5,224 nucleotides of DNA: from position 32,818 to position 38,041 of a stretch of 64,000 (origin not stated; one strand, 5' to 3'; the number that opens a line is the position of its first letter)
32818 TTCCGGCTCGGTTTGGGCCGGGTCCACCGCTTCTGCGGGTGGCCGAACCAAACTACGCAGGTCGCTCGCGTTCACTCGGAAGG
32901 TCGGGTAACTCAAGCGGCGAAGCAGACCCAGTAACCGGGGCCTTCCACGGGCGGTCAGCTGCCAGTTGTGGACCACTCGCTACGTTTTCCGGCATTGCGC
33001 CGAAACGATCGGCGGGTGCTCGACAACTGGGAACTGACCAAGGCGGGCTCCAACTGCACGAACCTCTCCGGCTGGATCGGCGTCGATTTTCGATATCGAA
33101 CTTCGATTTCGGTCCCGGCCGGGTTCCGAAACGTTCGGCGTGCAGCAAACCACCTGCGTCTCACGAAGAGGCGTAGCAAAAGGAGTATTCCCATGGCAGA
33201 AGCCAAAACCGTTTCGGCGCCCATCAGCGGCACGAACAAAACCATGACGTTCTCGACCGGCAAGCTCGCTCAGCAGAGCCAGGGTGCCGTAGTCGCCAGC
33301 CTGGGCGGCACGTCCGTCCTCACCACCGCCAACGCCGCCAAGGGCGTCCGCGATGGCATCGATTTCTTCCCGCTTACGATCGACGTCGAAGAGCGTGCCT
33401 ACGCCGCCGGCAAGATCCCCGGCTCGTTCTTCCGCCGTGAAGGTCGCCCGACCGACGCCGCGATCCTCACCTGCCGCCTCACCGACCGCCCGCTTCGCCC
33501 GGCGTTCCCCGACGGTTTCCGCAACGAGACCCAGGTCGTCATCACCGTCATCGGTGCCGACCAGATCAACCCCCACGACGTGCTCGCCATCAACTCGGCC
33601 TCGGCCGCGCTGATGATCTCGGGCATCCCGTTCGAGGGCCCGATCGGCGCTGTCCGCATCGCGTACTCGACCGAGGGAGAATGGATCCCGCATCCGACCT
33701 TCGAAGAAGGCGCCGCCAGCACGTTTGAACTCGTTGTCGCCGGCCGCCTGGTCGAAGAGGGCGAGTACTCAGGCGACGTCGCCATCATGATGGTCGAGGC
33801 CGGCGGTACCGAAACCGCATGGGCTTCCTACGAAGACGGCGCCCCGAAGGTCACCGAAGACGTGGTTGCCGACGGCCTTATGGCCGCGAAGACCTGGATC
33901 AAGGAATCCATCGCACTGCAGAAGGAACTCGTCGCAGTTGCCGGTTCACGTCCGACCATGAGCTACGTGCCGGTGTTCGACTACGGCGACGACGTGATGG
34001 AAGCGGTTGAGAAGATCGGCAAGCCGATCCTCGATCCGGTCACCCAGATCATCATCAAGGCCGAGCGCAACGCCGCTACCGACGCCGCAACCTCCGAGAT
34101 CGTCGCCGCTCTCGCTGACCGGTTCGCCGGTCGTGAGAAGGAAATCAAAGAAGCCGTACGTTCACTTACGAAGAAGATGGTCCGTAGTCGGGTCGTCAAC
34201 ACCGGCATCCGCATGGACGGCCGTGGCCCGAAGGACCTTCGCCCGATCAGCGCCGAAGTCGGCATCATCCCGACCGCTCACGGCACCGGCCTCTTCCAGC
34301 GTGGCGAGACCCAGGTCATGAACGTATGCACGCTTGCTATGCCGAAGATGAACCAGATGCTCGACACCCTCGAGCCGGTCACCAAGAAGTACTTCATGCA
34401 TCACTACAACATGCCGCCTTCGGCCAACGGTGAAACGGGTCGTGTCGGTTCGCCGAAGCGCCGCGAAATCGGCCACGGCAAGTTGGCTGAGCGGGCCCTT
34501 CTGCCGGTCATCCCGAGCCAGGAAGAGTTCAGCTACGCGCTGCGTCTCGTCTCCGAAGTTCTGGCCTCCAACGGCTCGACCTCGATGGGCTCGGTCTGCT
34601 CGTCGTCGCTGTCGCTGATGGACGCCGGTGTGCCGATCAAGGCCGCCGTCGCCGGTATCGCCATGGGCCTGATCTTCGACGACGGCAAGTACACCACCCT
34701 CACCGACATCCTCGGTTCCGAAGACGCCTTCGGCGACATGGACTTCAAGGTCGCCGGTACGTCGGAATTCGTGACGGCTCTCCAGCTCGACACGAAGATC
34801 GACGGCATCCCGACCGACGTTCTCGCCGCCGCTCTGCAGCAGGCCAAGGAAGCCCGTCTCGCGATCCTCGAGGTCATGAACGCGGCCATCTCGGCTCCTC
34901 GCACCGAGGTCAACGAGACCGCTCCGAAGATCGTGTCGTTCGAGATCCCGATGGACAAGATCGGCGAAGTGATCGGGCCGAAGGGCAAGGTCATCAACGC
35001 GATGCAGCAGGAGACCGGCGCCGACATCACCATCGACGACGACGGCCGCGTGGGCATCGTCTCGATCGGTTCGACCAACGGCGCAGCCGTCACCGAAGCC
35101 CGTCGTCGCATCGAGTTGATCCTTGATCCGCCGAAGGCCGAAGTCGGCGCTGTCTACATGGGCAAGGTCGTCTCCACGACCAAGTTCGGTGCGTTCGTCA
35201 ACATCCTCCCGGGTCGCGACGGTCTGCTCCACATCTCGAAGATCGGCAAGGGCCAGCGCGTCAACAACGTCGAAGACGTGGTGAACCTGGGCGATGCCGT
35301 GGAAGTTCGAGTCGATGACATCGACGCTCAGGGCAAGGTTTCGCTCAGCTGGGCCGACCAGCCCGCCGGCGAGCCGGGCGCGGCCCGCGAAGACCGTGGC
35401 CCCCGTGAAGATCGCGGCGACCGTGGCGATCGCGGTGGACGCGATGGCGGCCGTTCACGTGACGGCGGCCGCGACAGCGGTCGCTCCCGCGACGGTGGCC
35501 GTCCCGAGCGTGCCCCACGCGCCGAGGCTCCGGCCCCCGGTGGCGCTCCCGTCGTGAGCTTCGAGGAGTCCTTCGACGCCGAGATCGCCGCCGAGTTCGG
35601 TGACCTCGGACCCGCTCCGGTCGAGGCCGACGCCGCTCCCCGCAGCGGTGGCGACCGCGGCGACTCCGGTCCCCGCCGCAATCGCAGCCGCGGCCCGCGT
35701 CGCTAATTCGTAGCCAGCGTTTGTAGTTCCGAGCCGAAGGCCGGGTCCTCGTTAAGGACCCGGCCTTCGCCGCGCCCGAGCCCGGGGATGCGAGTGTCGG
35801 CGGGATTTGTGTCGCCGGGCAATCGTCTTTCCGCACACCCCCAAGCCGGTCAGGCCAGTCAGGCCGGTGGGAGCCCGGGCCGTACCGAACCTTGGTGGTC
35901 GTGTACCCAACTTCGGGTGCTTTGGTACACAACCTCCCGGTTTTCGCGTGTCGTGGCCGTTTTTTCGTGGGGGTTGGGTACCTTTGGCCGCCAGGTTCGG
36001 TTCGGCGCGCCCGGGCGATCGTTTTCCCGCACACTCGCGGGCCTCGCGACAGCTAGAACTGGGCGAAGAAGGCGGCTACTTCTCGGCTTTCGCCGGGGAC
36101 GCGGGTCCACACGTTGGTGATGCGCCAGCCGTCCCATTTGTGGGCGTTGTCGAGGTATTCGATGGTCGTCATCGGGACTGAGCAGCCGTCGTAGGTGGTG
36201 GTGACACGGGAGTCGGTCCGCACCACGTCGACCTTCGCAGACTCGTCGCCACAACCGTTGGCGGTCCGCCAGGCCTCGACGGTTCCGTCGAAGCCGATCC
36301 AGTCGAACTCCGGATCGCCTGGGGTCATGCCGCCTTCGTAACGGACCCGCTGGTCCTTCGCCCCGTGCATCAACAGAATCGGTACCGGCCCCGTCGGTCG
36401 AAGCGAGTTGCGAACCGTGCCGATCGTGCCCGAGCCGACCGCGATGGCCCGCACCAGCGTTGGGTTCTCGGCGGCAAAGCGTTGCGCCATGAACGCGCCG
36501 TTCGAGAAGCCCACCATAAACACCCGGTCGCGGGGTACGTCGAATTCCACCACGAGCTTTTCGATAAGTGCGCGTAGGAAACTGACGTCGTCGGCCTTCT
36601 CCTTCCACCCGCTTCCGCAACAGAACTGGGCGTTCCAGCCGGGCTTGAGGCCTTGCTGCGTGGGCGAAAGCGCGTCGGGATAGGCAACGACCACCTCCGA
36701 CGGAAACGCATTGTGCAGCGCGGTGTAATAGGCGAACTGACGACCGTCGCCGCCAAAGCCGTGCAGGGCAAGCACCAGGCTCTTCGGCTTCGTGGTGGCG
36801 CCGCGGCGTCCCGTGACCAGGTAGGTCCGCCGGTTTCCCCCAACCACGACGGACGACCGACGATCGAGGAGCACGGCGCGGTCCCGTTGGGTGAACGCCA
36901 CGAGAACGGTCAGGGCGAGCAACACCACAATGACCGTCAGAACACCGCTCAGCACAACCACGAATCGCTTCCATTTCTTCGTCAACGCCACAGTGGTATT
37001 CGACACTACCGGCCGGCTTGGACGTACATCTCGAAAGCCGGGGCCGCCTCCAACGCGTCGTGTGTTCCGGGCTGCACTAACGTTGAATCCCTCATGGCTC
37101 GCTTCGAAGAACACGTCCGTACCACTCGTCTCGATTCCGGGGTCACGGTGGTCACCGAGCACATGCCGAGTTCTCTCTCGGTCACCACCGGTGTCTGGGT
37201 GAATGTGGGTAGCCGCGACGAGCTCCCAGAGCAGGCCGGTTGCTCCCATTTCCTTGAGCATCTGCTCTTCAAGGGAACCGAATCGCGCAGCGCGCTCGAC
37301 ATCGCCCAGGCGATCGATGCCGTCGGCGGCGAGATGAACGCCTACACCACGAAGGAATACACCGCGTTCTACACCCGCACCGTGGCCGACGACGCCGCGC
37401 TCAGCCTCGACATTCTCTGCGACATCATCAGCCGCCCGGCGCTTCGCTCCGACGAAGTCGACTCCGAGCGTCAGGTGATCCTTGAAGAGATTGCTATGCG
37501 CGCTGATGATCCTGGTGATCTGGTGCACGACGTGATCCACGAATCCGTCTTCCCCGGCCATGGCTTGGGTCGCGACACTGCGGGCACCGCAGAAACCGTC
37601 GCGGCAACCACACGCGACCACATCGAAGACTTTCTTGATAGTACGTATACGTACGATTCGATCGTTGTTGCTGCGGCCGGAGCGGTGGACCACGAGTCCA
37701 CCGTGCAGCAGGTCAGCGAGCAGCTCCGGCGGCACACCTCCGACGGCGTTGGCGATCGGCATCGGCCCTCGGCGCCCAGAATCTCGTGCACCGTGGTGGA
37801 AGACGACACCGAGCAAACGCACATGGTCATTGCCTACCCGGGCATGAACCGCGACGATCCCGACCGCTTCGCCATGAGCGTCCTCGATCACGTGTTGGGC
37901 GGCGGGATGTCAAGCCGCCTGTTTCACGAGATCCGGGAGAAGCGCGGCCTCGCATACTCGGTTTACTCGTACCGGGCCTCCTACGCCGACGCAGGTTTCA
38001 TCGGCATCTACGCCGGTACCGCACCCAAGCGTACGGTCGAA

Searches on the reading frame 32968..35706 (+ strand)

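Call 114: search_protein_families(library=pfam, proteins=[window:32968-35706:+], max_evalue=0.00001)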
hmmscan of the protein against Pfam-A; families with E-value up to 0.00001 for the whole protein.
window:32968-35706:+ (912 aa): 5 families
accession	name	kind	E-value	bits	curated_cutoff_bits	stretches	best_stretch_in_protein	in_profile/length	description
PF01138.27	RNase_PH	-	4.7e-54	182.7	25.5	2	91-221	3-130/130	3' exoribonuclease family, domain 1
PF00575.29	S1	-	2.2e-15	57.3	22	1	723-794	1-72/74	S1 RNA binding domain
PF03726.19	PNPase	-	3.2e-12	47.2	24.6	1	343-419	2-80/81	Polyribonucleotide nucleotidyltransferase, RNA binding domain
PF00013.35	KH_1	-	3.2e-11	43.3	21.5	1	656-716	2-65/66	KH domain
PF03725.20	RNase_PH_C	-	1.6e-06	28.4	20.8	0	561-629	3-67/67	3' exoribonuclease family, domain 2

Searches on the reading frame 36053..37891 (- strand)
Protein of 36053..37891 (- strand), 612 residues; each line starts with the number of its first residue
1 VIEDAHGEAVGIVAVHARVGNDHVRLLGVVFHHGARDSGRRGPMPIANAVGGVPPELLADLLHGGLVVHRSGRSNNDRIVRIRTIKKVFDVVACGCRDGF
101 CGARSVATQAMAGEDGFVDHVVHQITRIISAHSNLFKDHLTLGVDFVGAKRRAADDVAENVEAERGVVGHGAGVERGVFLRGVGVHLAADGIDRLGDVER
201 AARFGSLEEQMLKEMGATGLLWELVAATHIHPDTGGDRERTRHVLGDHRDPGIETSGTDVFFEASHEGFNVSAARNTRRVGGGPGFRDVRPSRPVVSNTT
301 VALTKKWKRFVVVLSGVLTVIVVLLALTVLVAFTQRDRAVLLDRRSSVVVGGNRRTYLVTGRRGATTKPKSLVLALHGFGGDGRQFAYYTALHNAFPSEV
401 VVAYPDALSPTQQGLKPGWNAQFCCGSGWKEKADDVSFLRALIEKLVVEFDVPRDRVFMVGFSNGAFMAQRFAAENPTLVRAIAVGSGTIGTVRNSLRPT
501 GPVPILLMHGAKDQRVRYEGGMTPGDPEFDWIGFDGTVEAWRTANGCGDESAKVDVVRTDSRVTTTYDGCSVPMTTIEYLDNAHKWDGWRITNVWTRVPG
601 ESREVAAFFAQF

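Call 114: search_protein_families(library=pfam, proteins=[window:36053-37891:-], max_evalue=0.00001)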
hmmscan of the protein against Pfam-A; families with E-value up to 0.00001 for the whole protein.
window:36053-37891:- (612 aa): 1 family
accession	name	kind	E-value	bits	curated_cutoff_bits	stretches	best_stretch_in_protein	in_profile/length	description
PF02230.22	Abhydrolase_2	-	2.9e-08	34.3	23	1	367-518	11-172/217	Phospholipase/Carboxylesterase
